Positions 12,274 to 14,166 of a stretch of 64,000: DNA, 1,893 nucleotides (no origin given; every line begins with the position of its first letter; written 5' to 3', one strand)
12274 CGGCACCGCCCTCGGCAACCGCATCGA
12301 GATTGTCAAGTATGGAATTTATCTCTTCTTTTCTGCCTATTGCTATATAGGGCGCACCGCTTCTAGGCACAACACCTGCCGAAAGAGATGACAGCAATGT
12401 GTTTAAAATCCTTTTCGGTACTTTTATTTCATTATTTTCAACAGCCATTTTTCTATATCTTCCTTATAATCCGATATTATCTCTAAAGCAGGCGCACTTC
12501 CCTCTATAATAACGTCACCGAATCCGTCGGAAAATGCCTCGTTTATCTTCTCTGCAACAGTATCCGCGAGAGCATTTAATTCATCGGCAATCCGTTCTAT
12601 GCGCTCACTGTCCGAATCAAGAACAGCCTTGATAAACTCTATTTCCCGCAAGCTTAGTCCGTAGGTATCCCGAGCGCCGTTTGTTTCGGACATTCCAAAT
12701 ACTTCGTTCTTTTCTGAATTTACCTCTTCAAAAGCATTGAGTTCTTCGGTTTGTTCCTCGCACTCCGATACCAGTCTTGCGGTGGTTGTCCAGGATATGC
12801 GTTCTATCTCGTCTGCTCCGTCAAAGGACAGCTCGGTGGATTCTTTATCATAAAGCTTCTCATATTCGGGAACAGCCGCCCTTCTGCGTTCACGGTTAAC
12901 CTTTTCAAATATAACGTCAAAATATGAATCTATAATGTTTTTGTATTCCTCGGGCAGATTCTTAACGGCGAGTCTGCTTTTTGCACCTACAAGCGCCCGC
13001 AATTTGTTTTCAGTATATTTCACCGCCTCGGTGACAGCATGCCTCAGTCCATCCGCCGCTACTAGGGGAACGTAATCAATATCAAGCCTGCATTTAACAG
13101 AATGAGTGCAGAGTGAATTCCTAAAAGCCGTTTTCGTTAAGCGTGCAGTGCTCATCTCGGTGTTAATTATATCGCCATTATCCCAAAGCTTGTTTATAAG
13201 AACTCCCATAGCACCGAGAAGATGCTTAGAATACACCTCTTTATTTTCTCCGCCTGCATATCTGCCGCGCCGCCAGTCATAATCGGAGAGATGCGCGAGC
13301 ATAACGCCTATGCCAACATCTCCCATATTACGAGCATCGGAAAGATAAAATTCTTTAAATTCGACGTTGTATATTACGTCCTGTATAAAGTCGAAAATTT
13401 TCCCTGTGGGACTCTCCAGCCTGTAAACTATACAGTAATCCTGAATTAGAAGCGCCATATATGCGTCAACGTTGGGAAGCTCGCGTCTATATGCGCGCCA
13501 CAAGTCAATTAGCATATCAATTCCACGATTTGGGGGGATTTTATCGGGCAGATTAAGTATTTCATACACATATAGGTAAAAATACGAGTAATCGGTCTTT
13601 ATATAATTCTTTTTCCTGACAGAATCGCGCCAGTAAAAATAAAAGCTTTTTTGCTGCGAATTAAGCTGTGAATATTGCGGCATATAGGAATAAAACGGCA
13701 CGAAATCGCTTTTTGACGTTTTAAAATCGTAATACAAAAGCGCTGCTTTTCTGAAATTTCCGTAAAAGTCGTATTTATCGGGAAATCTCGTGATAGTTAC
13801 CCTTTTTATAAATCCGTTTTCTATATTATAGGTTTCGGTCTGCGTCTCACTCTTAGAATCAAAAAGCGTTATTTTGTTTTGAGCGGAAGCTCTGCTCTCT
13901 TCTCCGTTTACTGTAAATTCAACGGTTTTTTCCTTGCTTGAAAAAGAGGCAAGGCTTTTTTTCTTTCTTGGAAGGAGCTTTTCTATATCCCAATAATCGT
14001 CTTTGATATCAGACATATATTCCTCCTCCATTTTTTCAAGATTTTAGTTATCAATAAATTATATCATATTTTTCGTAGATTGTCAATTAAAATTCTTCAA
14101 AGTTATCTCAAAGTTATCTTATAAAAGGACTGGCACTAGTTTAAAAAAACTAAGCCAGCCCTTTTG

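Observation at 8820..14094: Shango-like three-gene cassette: a TerB-N/TerB-C protein, a DUF2791/BrxD-type ATPase and an Lhr-like SF2 helicase, translationally coupled with their own consensus promoter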

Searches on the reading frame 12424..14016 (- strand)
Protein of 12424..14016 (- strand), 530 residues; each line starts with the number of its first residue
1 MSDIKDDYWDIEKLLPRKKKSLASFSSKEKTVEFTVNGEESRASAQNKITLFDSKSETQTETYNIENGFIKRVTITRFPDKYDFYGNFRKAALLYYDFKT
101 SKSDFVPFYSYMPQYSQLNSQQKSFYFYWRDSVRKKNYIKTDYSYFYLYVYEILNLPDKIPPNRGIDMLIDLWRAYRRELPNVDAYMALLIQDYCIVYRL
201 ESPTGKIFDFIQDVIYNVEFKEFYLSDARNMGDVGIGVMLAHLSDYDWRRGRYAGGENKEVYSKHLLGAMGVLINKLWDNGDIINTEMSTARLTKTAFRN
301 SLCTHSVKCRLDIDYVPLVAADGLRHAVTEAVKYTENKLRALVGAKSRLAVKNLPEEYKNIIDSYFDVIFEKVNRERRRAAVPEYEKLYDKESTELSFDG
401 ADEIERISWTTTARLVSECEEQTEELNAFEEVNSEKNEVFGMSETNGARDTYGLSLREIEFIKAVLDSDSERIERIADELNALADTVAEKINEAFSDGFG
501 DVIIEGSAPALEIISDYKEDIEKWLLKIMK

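Call 3: search_protein_families(library=pfam, proteins=[window:12424-14016:-], max_evalue=0.01)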
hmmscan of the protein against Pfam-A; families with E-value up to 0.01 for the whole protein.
window:12424-14016:- (530 aa): 2 families
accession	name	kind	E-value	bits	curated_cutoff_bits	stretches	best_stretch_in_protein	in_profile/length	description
PF13208.11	TerB_N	-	1.6e-18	67.6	25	1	83-201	29-138/207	TerB N-terminal domain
PF15615.11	TerB_C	-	2.7e-09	37.8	26.3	1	420-522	44-148/148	TerB-C domain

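Call 4: search_protein_families(library=padloc, proteins=[window:12424-14016:-], max_evalue=0.01)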
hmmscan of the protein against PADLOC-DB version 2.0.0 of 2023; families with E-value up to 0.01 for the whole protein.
window:12424-14016:- (530 aa): 1 family
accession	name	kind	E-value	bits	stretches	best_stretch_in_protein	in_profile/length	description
PDLC03958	SngA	-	4.7e-44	149.9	1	79-525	81-527/528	-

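Call 5: search_protein_families(library=ncbifam, proteins=[window:12424-14016:-], max_evalue=0.01)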
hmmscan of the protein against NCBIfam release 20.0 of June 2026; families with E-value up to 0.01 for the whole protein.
window:12424-14016:- (530 aa): 0 families

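Call 31: search_solved_structures(query=window:12424-14016:-, max_evalue=1)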
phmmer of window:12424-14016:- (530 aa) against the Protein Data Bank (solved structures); distinct sequences matched with E-value up to 1: 0.

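Call 32: find_homologous_proteins(query=window:12424-14016:-, max_evalue=0.00001)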
Query window:12424-14016:- (530 aa): 801 proteins with E <= 0.00001 among 8000 candidates; the best 120 are listed.
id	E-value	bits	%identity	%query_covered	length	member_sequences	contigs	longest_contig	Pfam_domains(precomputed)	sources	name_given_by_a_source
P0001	0.0e+0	1191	100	100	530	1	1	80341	PF13208.12,PF15615.12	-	-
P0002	7.2e-263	891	73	100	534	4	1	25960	PF13208.12,PF15615.12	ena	-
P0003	9.0e-221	752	63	100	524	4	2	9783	PF13208.12,PF15615.12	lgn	-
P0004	1.1e-219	749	63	100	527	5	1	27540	PF13208.12,PF15615.12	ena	-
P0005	2.6e-219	747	62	100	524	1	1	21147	PF13208.12,PF15615.12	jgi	jgi:hypothetical protein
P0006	1.8e-216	738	61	100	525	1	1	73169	PF13208.12,PF15615.12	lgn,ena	-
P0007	4.1e-215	734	62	100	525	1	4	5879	PF13208.12,PF15615.12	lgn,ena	-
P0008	1.1e-214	732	60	100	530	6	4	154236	PF13208.12,PF15615.12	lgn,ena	-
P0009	1.2e-214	732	61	100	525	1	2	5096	PF13208.12,PF15615.12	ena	-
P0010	5.0e-212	723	61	100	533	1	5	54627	PF13208.12,PF15615.12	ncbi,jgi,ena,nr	ncbi:MAG: hypothetical protein E7612_01210 [Ruminococcaceae bacterium]|nr:hypothetical protein [Osci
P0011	5.4e-212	723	61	100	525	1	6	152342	PF13208.12,PF15615.12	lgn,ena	-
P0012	3.7e-210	717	59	100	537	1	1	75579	PF13208.12,PF15615.12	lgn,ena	-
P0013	4.5e-210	717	61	100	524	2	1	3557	PF13208.12,PF15615.12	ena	-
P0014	1.4e-209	715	61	100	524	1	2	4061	PF13208.12,PF15615.12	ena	-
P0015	1.7e-209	715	61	100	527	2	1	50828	PF13208.12,PF15615.12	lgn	-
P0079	8.4e-172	591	53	100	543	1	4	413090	PF13208.12,PF15615.12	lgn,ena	-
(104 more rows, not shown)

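Call 37: find_encoding_contigs(protein=P0001, flank=10000, max_places=3)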
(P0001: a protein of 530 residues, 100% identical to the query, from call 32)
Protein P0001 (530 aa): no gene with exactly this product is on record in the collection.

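Call 41: predict_structure(alignment_id=A1)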
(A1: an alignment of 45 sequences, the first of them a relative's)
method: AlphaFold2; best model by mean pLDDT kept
length: 530 residues; sequences in the alignment: 45
mean_pLDDT: 76.1   pTM: 0.59
mean pLDDT of the five models: 76.1, 74.6, 74.2, 73.2, 71.7
residues with pLDDT >= 90: 177; 70-90: 204; 50-70: 62; < 50: 87
segments of 3 or more residues with pLDDT < 50: 1-16, 26-36, 38-55, 394-396, 416-448
pLDDT, mean of each block of 10 residues (from residue 1): 43 48 48 45 39 57 86 88 69 72 60 58 77 81 79 86 93 90 90 93 91 90 88 90 88 77 92 91 74 89 79 86 87 92 80 92 92 85 73 54 72 50 33 32 41 88 93 93 93 86 88 91 84
secondary structure, 60 per line:
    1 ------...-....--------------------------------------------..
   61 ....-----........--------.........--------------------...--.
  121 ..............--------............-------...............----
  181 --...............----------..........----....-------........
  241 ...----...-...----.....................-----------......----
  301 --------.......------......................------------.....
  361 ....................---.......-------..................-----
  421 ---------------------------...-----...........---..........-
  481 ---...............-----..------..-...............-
elements in order: H11-14 E59-64 E70-77 H86-94 H120-134 H143-154 H162-176 H183-197 H208-217 H222-225 H233-243 H259-279 E291-296 E309-315 H322-343 H356-380 H384-390 H398-415 H456-466 H470-479 H484-498 H515-529

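Call 46: fold_search(model_id=the predicted structure, library=pdb)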
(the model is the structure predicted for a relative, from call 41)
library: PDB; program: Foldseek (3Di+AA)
matches with E <= 10: 134; with E <= 0.001: 0
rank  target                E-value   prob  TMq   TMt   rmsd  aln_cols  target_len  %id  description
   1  4ihs_B                2.6e-01  0.99  0.12  0.49   3.8        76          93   14  Crystal Structure of BenM_DBD/catB site 1 DNA Complex (released 2013-07-10)
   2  5xxp_A                4.0e-01  0.96  0.11  0.49   4.1        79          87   18  Crystal structure of CbnR_DBD-DNA complex (released 2018-01-17)
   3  4ihs_C                4.6e-01  0.97  0.12  0.50   3.8        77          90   14  Crystal Structure of BenM_DBD/catB site 1 DNA Complex (released 2013-07-10)
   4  4iht_C                4.6e-01  0.95  0.12  0.49   4.1        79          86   16  Crystal Structure of BenM_DBD/benA site 1 DNA Complex (released 2013-07-10)
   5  4ihs_A                5.3e-01  0.91  0.11  0.46   4.3        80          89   15  Crystal Structure of BenM_DBD/catB site 1 DNA Complex (released 2013-07-10)
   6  1iz1_B                5.8e-01  0.90  0.11  0.19   4.3        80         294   18  CRYSTAL STRUCTURE OF CBNR, A LYSR FAMILY TRANSCRIPTIONAL REGULATOR (released 2003-05-06)
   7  1iz1_A                6.1e-01  0.97  0.12  0.20   3.7        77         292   17  CRYSTAL STRUCTURE OF CBNR, A LYSR FAMILY TRANSCRIPTIONAL REGULATOR (released 2003-05-06)
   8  5z4y_A                6.1e-01  0.96  0.12  0.51   3.9        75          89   19  Crystal structure of PaCysB NTD domain with space group P4 (released 2019-01-23)
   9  7d98_Q                6.4e-01  0.97  0.12  0.21   3.5        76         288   17  Crystal structure of full-length CbnR complexed with the target DNA complex (released 2021-03-10)
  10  5z4z_A                6.7e-01  0.96  0.12  0.52   3.7        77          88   18  Crystal structure of PaCysB NTD domain with space group C2 (released 2019-01-23)
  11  5y2v_B                7.4e-01  0.94  0.12  0.19   3.9        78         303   18  Strcutrue of the full-length CcmR complexed with 2-OG from Synechocystis PCC6803 (released 2017-12-27)
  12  4pzj                  7.4e-01  0.84  0.10  0.50   4.5        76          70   16  1.60 Angstrom resolution crystal structure of a transcriptional regulator of the LysR family from Eggerthella lenta DSM  (released 2014-04-23)
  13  5z4z_B                7.7e-01  0.94  0.12  0.51   3.9        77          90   18  Crystal structure of PaCysB NTD domain with space group C2 (released 2019-01-23)
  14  1ixc_B                8.5e-01  0.82  0.11  0.19   4.3        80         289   18  Crystal structure of CbnR, a LysR family transcriptional regulator (released 2003-06-18)
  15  5y2v_D                8.9e-01  0.94  0.12  0.19   3.8        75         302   20  Strcutrue of the full-length CcmR complexed with 2-OG from Synechocystis PCC6803 (released 2017-12-27)
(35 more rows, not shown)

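Call 60: find_encoding_contigs(protein=P0002, flank=7000, max_places=2)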
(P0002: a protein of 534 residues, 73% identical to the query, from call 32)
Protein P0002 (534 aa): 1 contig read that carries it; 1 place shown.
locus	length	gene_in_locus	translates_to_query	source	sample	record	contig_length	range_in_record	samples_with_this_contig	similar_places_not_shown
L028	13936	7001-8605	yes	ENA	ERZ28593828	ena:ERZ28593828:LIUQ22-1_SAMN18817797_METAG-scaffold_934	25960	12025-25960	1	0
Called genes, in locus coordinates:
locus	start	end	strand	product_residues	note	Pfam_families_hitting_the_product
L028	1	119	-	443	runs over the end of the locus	PF02881:SRP54_N, PF06414:Zeta_toxin (faint), PF00448:SRP54, PF02978:SRP_SPB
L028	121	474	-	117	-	PF04297:UPF0122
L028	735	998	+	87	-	PF01649:Ribosomal_S20p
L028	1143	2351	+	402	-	PF01966:HD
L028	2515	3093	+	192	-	PF13305:TetR_C_33 (weak)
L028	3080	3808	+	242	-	PF00005:ABC_tran, PF13304:AAA_21 (weak)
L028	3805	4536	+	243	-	PF01061:ABC2_membrane, PF12698:ABC2_membrane_3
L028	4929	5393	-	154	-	PF00436:SSB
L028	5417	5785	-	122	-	PF01250:Ribosomal_S6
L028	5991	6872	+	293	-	PF00288:GHMP_kinases_N, PF08544:GHMP_kinases_C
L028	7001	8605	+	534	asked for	PF13208:TerB_N, PF15615:TerB_C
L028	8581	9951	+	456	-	PF10923:BrxC_BrxD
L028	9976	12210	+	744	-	PF00270:DEAD, PF04851:ResIII (weak), PF00271:Helicase_C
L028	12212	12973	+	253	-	PF01209:Ubie_methyltran (weak), PF13489:Methyltransf_23, PF13847:Methyltransf_31, PF08241:Methyltransf_11, PF08242:Methyltransf_12, PF13649:Methyltransf_25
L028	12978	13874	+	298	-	PF01430:HSP33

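Call 61: find_encoding_contigs(protein=P0079, flank=7000, max_places=2)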
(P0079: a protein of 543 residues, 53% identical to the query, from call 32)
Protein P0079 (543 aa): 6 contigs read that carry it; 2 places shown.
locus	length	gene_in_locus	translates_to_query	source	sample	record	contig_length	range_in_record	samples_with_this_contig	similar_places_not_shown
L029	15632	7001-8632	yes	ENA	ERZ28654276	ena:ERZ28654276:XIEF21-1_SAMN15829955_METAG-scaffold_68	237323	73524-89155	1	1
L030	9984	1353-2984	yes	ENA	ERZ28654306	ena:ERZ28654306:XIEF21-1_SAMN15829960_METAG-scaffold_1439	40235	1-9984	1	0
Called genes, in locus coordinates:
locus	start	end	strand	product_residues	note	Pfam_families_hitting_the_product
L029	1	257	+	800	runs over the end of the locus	PF00133:tRNA-synt_1, PF01406:tRNA-synt_1e (faint), PF09334:tRNA-synt_1g, PF13603:tRNA-synt_1_2, PF00133:tRNA-synt_1, PF08264:Anticodon_1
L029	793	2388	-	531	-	-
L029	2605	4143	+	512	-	PF01564:Spermine_synth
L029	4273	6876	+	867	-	PF00690:Cation_ATPase_N, PF00122:E1-E2_ATPase, PF00702:Hydrolase, PF00689:Cation_ATPase_C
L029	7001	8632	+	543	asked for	PF13208:TerB_N, PF15615:TerB_C (weak)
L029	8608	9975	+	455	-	PF10923:BrxC_BrxD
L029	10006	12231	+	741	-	PF00270:DEAD, PF04851:ResIII (faint), PF00271:Helicase_C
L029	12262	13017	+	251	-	PF01209:Ubie_methyltran, PF05401:NodS (weak), PF13489:Methyltransf_23, PF02353:CMAS (weak), PF13847:Methyltransf_31, PF08241:Methyltransf_11, PF08242:Methyltransf_12, PF13649:Methyltransf_25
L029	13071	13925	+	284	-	PF01430:HSP33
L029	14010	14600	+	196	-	PF02777:Sod_Fe_C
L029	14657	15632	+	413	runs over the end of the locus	PF00365:PFK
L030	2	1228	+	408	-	?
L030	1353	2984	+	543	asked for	PF13208:TerB_N, PF15615:TerB_C (weak)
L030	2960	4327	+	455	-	PF10923:BrxC_BrxD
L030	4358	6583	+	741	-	PF00270:DEAD, PF04851:ResIII (faint), PF00271:Helicase_C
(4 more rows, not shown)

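Call 83: search_protein_families(library=pfam, alignment_id=A1, max_evalue=1)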
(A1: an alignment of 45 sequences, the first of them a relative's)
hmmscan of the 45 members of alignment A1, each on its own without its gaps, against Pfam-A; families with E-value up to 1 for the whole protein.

A. member 1, P0001 (530 aa): 4 families
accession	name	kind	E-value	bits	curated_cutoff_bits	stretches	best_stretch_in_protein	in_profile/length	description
PF13208.11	TerB_N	-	1.6e-18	67.6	25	1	83-201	29-138/207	TerB N-terminal domain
PF15615.11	TerB_C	-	2.7e-09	37.8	26.3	1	420-522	44-148/148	TerB-C domain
PF10073.14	GapR_DNA-bd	-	0.026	14.5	22.6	1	471-500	10-39/72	GapR-like, DNA-binding domain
PF22638.1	FlgK_D1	-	0.21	11.6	28.6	1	462-499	185-222/233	Flagellar hook-associated protein FlgK helical domain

B. families by the number of members that match (of 45 scanned): 25 families
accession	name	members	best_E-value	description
PF13208.11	TerB_N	45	4.5e-19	TerB N-terminal domain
PF15615.11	TerB_C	45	3.9e-15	TerB-C domain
PF02607.22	B12-binding_2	2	0.022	B12 binding domain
PF08581.15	Tup_N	1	0.011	Tup N-terminal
PF01024.24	Colicin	1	0.015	Colicin pore forming domain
PF10073.14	GapR_DNA-bd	1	0.026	GapR-like, DNA-binding domain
PF07104.16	DUF1366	1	0.028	Protein of unknown function (DUF1366)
PF18882.5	DUF5647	1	0.036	Family of unknown function (DUF5647)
PF19018.5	Vanin_C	1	0.037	Vanin C-terminal domain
PF01978.25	TrmB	1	0.045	Sugar-specific transcriptional regulator TrmB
PF11407.14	RestrictionMunI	1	0.065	Type II restriction enzyme MunI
PF13421.11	Band_7_1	1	0.068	SPFH domain-Band 7 family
PF12936.12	Kri1_C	1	0.071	KRI1-like family C-terminal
PF20859.2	RHA1_ro05818_N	1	0.081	Hypothetical protein RHA1_ro05818, N-terminal helical domain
PF09756.15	DDRGK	1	0.12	DDRGK domain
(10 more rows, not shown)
